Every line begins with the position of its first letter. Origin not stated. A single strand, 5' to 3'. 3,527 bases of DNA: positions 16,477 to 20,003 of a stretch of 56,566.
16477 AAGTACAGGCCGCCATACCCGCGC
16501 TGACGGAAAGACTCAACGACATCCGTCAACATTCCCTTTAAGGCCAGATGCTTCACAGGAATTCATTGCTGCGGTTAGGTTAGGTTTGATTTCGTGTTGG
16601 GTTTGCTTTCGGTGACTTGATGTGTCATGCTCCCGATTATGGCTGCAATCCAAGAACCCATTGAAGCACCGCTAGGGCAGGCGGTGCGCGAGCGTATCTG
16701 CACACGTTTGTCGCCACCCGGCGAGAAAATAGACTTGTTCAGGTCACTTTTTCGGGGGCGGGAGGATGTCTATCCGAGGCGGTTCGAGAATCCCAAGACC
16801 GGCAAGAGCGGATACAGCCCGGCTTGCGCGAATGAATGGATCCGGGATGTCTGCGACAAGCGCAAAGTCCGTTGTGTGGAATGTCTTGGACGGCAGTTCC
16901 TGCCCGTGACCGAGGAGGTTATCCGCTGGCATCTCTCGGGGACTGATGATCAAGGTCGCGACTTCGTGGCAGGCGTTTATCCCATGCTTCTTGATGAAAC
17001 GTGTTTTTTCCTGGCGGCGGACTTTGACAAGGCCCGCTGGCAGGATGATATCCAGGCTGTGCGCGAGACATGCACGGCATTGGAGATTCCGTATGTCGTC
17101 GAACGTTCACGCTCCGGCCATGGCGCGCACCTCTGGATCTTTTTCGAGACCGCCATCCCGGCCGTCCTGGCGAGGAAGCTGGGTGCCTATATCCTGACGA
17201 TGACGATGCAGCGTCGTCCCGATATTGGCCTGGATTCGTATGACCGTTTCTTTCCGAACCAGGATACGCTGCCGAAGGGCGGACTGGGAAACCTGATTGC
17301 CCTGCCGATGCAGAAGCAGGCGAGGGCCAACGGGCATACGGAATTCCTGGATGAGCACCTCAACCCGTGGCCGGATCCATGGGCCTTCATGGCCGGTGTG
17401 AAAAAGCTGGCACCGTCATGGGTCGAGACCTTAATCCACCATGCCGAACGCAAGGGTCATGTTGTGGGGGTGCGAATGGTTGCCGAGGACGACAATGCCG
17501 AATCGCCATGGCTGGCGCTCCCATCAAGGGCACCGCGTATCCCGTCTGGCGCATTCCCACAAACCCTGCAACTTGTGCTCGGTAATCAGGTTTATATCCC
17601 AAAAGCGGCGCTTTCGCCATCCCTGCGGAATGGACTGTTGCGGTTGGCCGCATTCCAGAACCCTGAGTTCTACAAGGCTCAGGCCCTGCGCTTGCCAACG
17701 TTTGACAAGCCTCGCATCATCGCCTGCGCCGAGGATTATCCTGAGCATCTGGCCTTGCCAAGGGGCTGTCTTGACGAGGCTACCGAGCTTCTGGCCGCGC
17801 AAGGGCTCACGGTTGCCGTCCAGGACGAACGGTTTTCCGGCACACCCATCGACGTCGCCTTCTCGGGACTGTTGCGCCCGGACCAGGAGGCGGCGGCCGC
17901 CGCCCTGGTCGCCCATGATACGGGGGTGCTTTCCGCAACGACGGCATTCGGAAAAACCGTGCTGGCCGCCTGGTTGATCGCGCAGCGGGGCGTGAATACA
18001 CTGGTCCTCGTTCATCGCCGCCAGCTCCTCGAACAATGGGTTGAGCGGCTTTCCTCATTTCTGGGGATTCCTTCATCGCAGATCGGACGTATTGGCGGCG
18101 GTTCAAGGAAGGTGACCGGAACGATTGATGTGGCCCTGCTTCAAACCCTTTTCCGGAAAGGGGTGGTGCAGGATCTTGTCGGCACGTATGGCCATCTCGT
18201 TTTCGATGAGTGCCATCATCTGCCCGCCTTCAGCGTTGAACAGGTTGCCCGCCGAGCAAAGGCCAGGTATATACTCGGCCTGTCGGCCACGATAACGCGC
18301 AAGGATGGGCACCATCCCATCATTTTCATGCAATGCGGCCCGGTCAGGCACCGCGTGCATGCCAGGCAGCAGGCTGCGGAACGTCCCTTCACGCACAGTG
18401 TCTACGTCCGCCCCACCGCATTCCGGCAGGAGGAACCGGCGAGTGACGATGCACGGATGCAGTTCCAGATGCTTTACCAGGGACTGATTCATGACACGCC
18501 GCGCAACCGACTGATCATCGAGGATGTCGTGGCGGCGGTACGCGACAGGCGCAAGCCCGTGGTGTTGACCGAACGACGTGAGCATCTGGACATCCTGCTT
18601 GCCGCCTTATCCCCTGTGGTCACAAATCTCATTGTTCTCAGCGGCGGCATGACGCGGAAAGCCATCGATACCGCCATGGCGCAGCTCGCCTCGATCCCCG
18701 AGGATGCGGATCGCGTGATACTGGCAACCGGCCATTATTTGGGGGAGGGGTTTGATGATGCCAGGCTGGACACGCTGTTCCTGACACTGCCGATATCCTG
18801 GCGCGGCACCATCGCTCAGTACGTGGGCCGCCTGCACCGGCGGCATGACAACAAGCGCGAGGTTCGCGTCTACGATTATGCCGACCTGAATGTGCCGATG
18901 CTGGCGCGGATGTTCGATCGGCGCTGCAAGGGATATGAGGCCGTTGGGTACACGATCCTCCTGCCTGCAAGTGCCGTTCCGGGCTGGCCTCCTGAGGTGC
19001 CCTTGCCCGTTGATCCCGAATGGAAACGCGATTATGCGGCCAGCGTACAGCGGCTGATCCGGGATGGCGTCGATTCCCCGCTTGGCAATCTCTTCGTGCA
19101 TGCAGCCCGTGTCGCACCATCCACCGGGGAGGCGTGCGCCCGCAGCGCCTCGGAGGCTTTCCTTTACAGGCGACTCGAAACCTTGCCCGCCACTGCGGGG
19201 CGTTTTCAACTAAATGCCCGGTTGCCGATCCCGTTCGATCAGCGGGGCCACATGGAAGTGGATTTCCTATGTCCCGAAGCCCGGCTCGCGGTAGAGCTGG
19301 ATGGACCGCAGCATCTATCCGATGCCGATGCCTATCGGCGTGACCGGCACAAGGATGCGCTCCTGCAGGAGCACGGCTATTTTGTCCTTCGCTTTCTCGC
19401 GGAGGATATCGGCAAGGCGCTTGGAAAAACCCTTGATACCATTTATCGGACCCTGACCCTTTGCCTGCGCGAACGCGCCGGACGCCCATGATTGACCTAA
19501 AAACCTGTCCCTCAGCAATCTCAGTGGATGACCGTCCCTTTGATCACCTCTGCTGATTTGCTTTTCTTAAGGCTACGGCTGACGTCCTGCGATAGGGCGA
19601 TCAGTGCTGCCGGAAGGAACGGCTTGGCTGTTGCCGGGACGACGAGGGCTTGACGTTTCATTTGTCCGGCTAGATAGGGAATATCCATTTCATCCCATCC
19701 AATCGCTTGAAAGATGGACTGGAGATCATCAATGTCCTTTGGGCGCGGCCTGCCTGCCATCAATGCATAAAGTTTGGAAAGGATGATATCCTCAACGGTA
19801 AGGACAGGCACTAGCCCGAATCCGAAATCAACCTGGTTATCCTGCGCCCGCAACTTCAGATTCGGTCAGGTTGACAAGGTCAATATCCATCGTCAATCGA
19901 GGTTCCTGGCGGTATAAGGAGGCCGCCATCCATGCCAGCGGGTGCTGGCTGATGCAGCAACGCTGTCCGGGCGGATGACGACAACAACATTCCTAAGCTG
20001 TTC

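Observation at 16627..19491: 954-aa single polypeptide fusing a PrimPol/AEP primase domain, an SF2 DECH helicase and a DUF559/Vsr-like nuclease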

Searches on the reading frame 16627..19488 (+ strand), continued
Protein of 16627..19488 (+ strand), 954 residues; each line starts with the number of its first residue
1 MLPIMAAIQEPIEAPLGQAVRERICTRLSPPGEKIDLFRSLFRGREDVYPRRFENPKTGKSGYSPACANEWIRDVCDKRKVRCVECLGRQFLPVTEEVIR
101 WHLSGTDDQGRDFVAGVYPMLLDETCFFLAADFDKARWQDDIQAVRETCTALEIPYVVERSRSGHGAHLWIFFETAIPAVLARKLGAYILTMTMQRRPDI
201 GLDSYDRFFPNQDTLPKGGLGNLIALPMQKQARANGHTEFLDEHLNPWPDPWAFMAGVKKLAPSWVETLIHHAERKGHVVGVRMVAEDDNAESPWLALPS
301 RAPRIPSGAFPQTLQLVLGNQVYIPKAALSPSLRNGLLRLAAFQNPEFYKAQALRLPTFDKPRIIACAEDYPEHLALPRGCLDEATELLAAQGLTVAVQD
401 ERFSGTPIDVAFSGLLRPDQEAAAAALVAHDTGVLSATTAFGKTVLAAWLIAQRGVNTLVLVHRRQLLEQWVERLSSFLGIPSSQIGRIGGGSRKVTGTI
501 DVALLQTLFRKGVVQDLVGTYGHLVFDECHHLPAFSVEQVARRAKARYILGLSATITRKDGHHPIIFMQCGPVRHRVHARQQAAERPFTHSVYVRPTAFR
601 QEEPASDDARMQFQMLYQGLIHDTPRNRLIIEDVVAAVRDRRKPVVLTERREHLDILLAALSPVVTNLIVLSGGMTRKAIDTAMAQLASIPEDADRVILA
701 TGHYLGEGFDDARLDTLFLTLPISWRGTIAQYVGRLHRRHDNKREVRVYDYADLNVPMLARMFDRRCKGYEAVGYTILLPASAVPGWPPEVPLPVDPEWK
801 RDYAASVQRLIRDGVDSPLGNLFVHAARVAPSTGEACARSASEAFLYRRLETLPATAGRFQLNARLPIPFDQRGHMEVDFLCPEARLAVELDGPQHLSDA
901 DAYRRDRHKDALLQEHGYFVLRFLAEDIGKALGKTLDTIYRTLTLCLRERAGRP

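Call 86: get_annotated_region(hit=H1, flank=6000)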
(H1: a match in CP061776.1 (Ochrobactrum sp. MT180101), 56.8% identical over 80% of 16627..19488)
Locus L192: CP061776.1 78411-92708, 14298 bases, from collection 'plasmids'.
description: Ochrobactrum sp. MT180101 plasmid unnamed3, complete sequence
organism: Ochrobactrum sp. MT180101 (NCBI taxid 2726427)
taxonomy: Bacteria; Pseudomonadota; Alphaproteobacteria; Hyphomicrobiales; Brucellaceae; Ochrobactrum; Ochrobactrum sp. MT180101
host: -; source: Water,Breeding wastewater; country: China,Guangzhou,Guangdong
typing (MOB-suite, as given by PLSDB): conjugative; replicon rep_cluster_592; relaxase MOBQ; mating-pair formation MPF_T
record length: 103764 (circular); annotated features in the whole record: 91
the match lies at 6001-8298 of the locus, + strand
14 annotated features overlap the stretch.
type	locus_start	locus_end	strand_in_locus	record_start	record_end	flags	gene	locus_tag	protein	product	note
CDS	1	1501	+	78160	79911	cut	-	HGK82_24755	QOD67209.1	ParB/RepB/Spo0J family partition protein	-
CDS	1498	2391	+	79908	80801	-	-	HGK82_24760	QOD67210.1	hypothetical protein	-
CDS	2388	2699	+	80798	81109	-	-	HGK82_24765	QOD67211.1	hypothetical protein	-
CDS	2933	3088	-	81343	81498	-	-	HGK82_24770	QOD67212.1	hypothetical protein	-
CDS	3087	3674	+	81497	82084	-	-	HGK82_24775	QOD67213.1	hypothetical protein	-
CDS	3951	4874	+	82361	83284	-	-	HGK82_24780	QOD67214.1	DUF1738 domain-containing protein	-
CDS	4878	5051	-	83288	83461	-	-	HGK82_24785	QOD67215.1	hypothetical protein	-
CDS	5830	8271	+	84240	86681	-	-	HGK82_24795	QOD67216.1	DEAD/DEAH box helicase family protein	-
CDS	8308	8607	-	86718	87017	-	-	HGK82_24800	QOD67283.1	DUF736 domain-containing protein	-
CDS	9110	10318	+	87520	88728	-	-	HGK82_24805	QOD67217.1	tyrosine-type recombinase/integrase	-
CDS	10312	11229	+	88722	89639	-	-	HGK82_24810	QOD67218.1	tyrosine-type recombinase/integrase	-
CDS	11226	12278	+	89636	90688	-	-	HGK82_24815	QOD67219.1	tyrosine-type recombinase/integrase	-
CDS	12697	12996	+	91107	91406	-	-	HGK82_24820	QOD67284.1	DUF736 domain-containing protein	-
CDS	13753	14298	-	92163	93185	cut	-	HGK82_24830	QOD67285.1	IS110 family transposase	-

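Call 87: get_annotated_region(hit=H22, flank=6000)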
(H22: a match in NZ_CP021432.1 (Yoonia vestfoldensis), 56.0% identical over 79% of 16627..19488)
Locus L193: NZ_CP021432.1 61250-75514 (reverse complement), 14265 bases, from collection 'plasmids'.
description: Yoonia vestfoldensis strain SMR4r plasmid pSMR4r-1, complete sequence
organism: Yoonia vestfoldensis (NCBI taxid 245188)
taxonomy: Bacteria; Pseudomonadota; Alphaproteobacteria; Rhodobacterales; Paracoccaceae; Yoonia; Yoonia vestfoldensis
host: -; source: Skeletonema marinoi strain RO5AC,Cell culture,Top-layer sediments; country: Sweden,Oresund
typing (MOB-suite, as given by PLSDB): mobilizable; replicon rep_cluster_579; relaxase MOBP
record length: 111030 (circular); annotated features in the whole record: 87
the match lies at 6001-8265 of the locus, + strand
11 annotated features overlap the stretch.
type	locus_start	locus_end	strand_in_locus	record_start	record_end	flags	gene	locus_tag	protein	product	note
CDS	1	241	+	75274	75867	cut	-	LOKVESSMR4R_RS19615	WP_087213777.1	regulator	-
CDS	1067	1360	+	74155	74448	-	-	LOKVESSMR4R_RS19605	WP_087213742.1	type II toxin-antitoxin system RelB/DinJ family antitoxin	GO:0006355 - regulation of DNA-templated transcription [Evidence IEA]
CDS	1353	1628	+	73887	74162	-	-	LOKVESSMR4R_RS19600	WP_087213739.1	type II toxin-antitoxin system RelE/ParE family toxin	GO:0030541 - plasmid partitioning [Evidence IEA]; GO:0051290 - protein heterotetramerization [Evidence IEA]; GO:0009432 ...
CDS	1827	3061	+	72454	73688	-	-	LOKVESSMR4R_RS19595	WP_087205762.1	IS3 family transposase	-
CDS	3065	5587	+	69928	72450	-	-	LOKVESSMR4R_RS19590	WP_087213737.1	strawberry notch-like NTP hydrolase domain-containing protein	-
CDS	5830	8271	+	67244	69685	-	-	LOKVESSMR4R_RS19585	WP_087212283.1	DEAD/DEAH box helicase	-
CDS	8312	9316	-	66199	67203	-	-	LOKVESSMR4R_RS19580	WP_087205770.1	tyrosine-type recombinase/integrase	GO:0015074 - DNA integration [Evidence IEA]; GO:0006310 - DNA recombination [Evidence IEA]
CDS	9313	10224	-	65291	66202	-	-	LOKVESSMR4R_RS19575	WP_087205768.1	tyrosine-type recombinase/integrase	GO:0015074 - DNA integration [Evidence IEA]; GO:0006310 - DNA recombination [Evidence IEA]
CDS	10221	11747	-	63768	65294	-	-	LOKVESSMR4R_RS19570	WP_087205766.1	tyrosine-type recombinase/integrase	GO:0015074 - DNA integration [Evidence IEA]; GO:0006310 - DNA recombination [Evidence IEA]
CDS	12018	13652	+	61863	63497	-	-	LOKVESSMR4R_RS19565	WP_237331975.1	strawberry notch C-terminal domain-containing protein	-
CDS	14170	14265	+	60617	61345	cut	-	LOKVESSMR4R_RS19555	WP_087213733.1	DUF736 family protein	-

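Call 88: get_annotated_region(hit=H16, flank=6000)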
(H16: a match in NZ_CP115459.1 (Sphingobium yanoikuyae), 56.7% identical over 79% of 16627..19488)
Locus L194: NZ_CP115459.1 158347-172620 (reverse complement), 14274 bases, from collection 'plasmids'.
description: Sphingobium yanoikuyae strain CC4533 plasmid pTB1, complete sequence
organism: Sphingobium yanoikuyae (NCBI taxid 13690)
taxonomy: Bacteria; Pseudomonadota; Alphaproteobacteria; Sphingomonadales; Sphingomonadaceae; Sphingobium; Sphingobium yanoikuyae
host: -; source: cell culture; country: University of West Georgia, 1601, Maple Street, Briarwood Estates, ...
typing (MOB-suite, as given by PLSDB): non-mobilizable; mating-pair formation MPF_T
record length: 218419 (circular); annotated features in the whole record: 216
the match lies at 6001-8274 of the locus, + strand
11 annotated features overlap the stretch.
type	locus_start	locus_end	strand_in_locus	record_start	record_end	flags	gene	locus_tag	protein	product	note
CDS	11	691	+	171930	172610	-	-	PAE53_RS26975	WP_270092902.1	hypothetical protein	-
CDS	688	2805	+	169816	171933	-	-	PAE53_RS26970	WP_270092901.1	hypothetical protein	-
CDS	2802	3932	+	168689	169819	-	-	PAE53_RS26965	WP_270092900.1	TniB family NTP-binding protein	-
CDS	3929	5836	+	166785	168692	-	-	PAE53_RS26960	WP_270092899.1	TniQ family protein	-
CDS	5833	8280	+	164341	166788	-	-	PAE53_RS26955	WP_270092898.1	DEAD/DEAH box helicase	-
CDS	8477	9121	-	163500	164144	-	-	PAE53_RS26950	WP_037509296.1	hypothetical protein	-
CDS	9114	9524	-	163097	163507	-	-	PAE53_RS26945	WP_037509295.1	hypothetical protein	-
CDS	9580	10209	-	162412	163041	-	-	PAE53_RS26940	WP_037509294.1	hypothetical protein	-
CDS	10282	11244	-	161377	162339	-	-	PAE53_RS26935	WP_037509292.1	phosphoadenosine phosphosulfate reductase family protein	-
CDS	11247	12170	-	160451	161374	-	-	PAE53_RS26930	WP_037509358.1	zincin-like metallopeptidase domain-containing protein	-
CDS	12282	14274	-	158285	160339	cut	-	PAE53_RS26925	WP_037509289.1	ParB/RepB/Spo0J family partition protein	-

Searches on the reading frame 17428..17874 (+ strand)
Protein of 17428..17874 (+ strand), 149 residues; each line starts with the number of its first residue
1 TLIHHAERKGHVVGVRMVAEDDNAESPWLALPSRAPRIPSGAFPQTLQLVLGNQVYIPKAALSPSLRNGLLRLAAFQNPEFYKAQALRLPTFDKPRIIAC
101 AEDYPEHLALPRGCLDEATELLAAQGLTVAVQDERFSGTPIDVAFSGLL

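Call 51: search_protein_families(library=pfam, proteins=[window:17428-17874:+], max_evalue=0.1)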
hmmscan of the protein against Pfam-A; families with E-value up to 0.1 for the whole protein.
window:17428-17874:+ (149 aa): 0 families

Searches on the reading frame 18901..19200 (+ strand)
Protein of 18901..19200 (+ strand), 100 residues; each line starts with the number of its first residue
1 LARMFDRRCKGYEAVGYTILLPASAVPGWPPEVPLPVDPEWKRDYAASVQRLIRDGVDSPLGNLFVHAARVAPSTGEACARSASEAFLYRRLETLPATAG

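Call 51: search_protein_families(library=pfam, proteins=[window:18901-19200:+], max_evalue=0.1)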
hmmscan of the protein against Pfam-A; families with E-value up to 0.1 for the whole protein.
window:18901-19200:+ (100 aa): 0 families

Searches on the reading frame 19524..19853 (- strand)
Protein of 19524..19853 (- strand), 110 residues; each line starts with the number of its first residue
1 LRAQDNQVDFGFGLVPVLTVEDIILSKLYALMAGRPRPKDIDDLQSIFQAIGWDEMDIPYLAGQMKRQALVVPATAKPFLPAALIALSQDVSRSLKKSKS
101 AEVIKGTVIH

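Call 9: search_protein_families(library=pfam, proteins=[window:19524-19853:-], max_evalue=0.01)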
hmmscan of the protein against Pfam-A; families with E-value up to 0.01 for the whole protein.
window:19524-19853:- (110 aa): 1 family
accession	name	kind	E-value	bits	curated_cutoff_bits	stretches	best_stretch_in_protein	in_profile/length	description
PF08843.17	AbiEii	-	1.3e-05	25.7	22.5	1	14-94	132-210/238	Nucleotidyl transferase AbiEii toxin, Type IV TA system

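Call 47: search_protein_families(library=ncbifam, proteins=[window:19524-19853:-], max_evalue=0.01)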
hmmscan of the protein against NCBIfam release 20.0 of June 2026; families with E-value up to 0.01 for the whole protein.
window:19524-19853:- (110 aa): 0 families
